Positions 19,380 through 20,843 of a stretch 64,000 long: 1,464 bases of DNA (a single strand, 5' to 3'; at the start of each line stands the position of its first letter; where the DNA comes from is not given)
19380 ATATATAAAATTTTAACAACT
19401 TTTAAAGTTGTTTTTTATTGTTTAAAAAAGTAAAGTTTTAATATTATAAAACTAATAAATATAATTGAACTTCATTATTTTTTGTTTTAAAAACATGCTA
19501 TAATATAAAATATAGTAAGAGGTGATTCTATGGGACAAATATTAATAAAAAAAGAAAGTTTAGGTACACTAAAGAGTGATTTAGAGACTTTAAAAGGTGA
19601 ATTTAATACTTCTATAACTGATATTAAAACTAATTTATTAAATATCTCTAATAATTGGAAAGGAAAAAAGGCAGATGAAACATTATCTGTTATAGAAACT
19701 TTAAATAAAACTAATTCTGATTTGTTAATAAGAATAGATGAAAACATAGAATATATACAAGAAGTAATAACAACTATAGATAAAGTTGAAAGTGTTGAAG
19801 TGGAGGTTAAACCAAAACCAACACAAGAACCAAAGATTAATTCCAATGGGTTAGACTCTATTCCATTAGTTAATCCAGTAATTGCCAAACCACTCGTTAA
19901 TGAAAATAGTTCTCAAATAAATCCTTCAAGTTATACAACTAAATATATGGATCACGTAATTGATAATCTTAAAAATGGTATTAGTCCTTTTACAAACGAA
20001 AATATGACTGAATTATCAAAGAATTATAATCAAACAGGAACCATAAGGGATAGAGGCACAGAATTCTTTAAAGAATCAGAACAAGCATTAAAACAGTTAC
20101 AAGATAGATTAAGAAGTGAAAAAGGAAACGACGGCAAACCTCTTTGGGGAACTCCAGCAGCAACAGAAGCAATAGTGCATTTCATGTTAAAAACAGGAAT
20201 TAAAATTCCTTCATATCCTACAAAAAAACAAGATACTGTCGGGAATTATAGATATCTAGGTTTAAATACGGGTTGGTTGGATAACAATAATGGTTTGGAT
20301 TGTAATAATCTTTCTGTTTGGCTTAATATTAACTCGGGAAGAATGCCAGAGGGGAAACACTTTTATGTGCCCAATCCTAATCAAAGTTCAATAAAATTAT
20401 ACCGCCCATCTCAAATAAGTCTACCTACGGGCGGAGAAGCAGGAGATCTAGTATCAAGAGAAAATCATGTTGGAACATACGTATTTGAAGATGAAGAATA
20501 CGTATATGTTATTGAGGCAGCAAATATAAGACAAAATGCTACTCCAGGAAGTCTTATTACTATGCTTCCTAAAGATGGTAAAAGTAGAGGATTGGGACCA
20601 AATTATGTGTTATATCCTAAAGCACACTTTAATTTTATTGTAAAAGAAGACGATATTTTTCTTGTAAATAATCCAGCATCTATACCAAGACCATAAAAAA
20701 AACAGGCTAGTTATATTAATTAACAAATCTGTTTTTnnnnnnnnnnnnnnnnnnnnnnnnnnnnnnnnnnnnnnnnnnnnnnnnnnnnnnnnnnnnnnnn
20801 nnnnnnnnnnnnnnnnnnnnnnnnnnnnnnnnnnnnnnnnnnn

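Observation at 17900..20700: Recent tandem duplication of a WXG-domain fusion gene flanking tRNA-Gly, with C-terminal domain swap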

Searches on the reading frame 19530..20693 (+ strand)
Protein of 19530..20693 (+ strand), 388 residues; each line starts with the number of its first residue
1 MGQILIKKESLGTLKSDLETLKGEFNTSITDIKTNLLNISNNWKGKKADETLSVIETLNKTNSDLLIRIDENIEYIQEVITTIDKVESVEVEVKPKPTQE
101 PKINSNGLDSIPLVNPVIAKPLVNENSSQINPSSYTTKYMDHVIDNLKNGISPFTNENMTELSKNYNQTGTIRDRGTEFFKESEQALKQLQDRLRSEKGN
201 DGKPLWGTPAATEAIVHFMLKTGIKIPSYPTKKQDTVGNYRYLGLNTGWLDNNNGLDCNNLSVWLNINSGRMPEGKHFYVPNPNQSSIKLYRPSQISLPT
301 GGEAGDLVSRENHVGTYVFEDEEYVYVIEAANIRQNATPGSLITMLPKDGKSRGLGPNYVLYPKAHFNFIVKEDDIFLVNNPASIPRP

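Call 5: search_protein_families(library=pfam, proteins=[window:19530-20693:+], max_evalue=1)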
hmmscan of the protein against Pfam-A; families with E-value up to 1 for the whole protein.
window:19530-20693:+ (388 aa): 5 families
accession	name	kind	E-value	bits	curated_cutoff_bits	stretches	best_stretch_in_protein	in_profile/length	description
PF06013.18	WXG100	-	0.046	14.4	27.3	1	13-65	11-63/86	Proteins of 100 residues with WXG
PF22550.1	CesT_Tir_1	-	0.076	13.4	27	1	27-85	3-61/131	CesT_Tir_1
PF10157.14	BORCS6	-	0.078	13.6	35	1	8-87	6-77/101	BLOC-1-related complex sub-unit 6 C-terminal helix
PF13252.12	Phage_capsid_3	-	0.16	11.3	23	1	110-192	54-136/376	Phage capsid protein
PF17324.7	BLI1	-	0.22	12.7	26.9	1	27-97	36-104/111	BLOC-1 interactor 1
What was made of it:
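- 19530..19805 (+): Copy B WXG100 module, codons 1-92, with W43-K44-G45 in the turn. Pfam WXG100 at E 0.046, below the cutoff (call 5).
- The WXG100 Pfam scores are sub-threshold (call 5).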

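Call 12: search_protein_families(library=ncbifam, proteins=[window:19530-20693:+], max_evalue=0.1)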
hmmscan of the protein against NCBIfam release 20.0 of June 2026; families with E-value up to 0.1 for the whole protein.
window:19530-20693:+ (388 aa): 0 families

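Call 15: find_homologous_proteins(query=window:19530-20693:+)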
Query window:19530-20693:+ (388 aa): 3 proteins with E <= 0.001 among 3608 candidates.
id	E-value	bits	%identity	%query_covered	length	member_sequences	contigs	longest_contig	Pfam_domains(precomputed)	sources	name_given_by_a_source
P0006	5.4e-147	508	88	64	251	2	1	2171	-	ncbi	-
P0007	2.6e-126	440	53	98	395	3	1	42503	-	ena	-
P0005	1.8e-33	134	66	30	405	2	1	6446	-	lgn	-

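Call 26: find_encoding_contigs(protein=P0007, flank=10000, max_places=3)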
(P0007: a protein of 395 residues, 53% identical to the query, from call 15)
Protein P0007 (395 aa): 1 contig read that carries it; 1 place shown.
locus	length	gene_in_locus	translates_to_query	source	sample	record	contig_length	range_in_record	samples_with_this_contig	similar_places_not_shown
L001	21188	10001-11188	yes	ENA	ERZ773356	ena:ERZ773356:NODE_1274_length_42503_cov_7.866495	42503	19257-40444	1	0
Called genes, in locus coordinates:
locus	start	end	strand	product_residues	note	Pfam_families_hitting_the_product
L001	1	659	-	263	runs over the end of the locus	-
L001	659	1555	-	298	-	-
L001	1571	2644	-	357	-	PF00437:T2SSE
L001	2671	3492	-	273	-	-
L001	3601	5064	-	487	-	-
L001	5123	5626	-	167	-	PF00588:SpoU_methylase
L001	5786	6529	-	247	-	-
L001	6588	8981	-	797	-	PF00133:tRNA-synt_1, PF09334:tRNA-synt_1g, PF13603:tRNA-synt_1_2, PF00133:tRNA-synt_1, PF09334:tRNA-synt_1g (weak), PF08264:Anticodon_1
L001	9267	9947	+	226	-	-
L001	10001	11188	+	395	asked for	-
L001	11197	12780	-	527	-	PF00005:ABC_tran, PF13304:AAA_21 (faint), PF12848:ABC_tran_Xtn, PF00005:ABC_tran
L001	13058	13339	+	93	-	-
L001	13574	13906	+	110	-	PF13730:HTH_36, PF08279:HTH_11 (weak)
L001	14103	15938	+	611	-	PF00239:Resolvase, PF07508:Recombinase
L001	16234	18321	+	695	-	PF01555:N6_N4_Mtase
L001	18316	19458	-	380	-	-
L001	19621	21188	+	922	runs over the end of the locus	-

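Call 29: find_encoding_contigs(protein=P0006, flank=10000, max_places=3)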
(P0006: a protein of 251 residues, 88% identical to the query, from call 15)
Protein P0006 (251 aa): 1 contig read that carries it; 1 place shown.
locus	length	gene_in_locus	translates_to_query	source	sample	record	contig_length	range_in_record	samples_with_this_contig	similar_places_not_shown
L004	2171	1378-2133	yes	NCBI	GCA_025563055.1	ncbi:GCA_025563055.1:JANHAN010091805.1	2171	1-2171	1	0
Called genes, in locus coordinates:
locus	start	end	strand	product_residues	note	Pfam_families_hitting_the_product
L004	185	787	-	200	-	-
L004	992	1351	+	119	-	-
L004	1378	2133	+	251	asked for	-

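Call 31: predict_structure(alignment_id=A6)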
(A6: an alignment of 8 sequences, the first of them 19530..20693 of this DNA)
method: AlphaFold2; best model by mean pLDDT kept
length: 388 residues; sequences in the alignment: 8
mean_pLDDT: 47.4   pTM: 0.34
mean pLDDT of the five models: 47.4, 46.2, 44.1, 43.2, 42.2
residues with pLDDT >= 90: 0; 70-90: 91; 50-70: 71; < 50: 226
segments of 3 or more residues with pLDDT < 50: 1-3, 88-134, 166-174, 225-388
pLDDT, mean of each block of 10 residues (from residue 1): 57 82 82 73 70 73 76 70 58 33 26 23 28 59 81 62 48 49 69 78 63 61 44 29 29 27 28 24 25 30 32 36 40 31 38 28 26 26 29
secondary structure, 60 per line:
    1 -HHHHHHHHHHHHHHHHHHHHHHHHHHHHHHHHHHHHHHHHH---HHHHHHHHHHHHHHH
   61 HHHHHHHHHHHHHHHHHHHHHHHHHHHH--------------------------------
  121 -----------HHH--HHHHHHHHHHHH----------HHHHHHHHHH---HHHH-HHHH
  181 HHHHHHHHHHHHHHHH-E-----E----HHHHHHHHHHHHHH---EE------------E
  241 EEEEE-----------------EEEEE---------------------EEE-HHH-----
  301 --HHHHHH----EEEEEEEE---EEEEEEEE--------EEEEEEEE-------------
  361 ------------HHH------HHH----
elements in order: H2-42 H46-88 H137-148 H159-168 H172-175 H177-196 H209-222 E240-245 E263-267 E289-291 H303-308 E313-320 E324-331 E340-347
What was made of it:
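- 19530..19805 (+): AF2 helices 2-42 and 46-88, pLDDT 57-82 (call 31).
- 19806..19934 (+): Copy B linker, about residues 93-135. pLDDT below 50 for residues 88-134 (call 31).
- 19935..20696 (+): Copy B cargo: a helical subdomain followed by a divergent NlpC/P60-superfamily domain. Cys258 (20301-20303), His313 (20466-20468), Glu329 (20514-20516). The AF2 model of this part is unusable, pLDDT below 50 (call 31).
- On NlpC/P60 superfamily (PF00877 / CHAP PF05257), copy B: AF2 pLDDT is below 50 for residues 225-388 (call 31).
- Tried and rejected: AF2 model of copy B's cargo (call 31): too poor to search with.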

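Call 34: search_protein_families(library=pfam, proteins=[P0006, P0007], max_evalue=5)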
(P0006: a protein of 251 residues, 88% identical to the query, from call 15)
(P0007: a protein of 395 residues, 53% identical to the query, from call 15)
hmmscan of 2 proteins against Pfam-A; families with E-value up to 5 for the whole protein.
P0006 (251 aa): 1 family
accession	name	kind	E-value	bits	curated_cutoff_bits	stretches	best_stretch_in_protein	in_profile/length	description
PF10413.14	Rhodopsin_N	-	0.06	13.6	27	1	135-147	4-16/36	Amino terminal of the G-protein receptor rhodopsin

P0007 (395 aa): 0 families

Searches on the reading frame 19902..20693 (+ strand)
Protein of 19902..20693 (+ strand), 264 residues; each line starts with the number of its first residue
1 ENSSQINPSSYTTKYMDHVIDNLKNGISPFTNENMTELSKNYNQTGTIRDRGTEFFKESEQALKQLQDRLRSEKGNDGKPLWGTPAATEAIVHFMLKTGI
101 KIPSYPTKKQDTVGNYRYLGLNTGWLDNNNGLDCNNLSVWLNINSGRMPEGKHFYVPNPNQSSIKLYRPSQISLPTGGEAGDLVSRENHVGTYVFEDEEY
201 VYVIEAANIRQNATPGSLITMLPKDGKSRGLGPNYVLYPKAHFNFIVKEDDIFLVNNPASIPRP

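Call 35: search_solved_structures(query=A7, max_evalue=10, show_alignments=3)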
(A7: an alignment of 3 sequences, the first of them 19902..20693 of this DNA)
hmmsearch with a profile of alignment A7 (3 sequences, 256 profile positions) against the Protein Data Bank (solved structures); distinct sequences matched with E-value up to 10: 8.
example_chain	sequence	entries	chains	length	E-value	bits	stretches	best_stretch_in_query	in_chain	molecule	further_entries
9bmk_A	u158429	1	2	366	0.37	13.1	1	70-151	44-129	Cellulase (Glycosyl hydrolase family 5)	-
9bjx_A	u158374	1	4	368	0.37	13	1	70-151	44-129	Cellulase (Glycosyl hydrolase family 5)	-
4yhg_A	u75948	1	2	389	0.41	12.9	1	70-124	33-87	GH5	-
4yhe_A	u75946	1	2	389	0.41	12.9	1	70-124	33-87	GH5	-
1bun_A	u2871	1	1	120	0.44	12.8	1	102-194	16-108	BETA2-BUNGAROTOXIN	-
6gl0_A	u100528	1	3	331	0.68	12.2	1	68-135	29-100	Endoglucanase, family GH5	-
6gl2_A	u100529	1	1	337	0.69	12.2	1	68-135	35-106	Endoglucanase, family GH5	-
3ulb_A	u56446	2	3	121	0.89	11.8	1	106-180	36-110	Target of rapamycin complex 2 subunit AVO1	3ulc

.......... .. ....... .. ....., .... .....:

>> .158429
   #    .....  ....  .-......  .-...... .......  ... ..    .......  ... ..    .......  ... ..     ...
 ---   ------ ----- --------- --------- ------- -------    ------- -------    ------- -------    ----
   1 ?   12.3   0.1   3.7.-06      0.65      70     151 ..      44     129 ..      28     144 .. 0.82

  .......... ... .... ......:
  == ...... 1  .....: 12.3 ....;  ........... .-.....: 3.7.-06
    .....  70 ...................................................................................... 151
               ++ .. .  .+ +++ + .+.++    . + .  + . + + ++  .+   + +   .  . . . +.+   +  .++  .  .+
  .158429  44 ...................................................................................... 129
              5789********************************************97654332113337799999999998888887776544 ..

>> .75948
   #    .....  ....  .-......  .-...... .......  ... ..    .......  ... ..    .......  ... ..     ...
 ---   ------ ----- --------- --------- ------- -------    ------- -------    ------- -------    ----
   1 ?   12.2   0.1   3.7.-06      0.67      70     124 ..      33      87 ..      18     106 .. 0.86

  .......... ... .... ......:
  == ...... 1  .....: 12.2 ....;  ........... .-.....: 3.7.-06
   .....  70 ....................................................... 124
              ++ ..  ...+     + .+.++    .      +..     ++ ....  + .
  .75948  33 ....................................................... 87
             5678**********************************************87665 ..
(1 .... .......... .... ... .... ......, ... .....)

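Call 58: search_solved_structures(query=A11, max_evalue=10, show_alignments=4)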
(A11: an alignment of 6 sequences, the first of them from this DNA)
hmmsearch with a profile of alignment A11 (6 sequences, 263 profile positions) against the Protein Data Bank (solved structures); distinct sequences matched with E-value up to 10: 1.
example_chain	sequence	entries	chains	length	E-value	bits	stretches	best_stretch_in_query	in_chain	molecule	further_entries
7dvs_A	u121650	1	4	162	0.75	12.4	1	141-245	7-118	MarR family transcriptional regulator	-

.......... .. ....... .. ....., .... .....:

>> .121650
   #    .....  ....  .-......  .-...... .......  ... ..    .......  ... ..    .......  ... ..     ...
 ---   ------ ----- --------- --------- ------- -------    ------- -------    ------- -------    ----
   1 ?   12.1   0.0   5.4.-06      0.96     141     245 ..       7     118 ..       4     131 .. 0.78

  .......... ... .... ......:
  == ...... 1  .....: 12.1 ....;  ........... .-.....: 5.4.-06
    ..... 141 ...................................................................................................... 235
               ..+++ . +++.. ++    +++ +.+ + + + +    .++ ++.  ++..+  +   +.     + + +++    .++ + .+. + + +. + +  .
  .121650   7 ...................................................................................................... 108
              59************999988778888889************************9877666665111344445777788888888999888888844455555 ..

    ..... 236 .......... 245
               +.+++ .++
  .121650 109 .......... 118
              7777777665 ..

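Call 61: search_protein_families(library=pfam, alignment_id=A11, max_evalue=10)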
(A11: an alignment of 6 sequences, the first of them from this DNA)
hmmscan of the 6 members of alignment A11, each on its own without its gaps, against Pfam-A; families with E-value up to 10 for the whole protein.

A. member 1, seq(264 aa): 0 families

B. families by the number of members that match (of 6 scanned): 5 families
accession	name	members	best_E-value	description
PF05257.22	CHAP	1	0.0083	CHAP domain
PF00877.26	NLPC_P60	1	0.013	NlpC/P60 family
PF13688.12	Reprolysin_5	1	0.15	Metallo-peptidase family M12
PF15871.10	JMY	1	0.17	Junction-mediating and -regulatory protein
PF05687.18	BES1_N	1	0.23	BES1/BZR1 plant transcription factor, N-terminal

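Call 62: search_protein_families(library=phrogs, alignment_id=A11, max_evalue=10)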
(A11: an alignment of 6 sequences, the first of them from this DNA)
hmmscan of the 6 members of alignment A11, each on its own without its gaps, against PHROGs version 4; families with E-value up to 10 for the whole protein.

A. member 1, seq(264 aa): 1 family
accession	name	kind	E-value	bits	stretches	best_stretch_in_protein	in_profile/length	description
phrog_2379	-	transcription regulation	0.23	12.2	1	35-74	34-73/187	anti-repressor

B. families by the number of members that match (of 6 scanned): 4 families
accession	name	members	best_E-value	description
phrog_6209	-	1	0.042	-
phrog_3078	-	1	0.21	-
phrog_2379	-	1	0.23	anti-repressor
phrog_4811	-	1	0.33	-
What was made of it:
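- Tried and rejected: PHROGs scan of class b (call 62): nothing.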
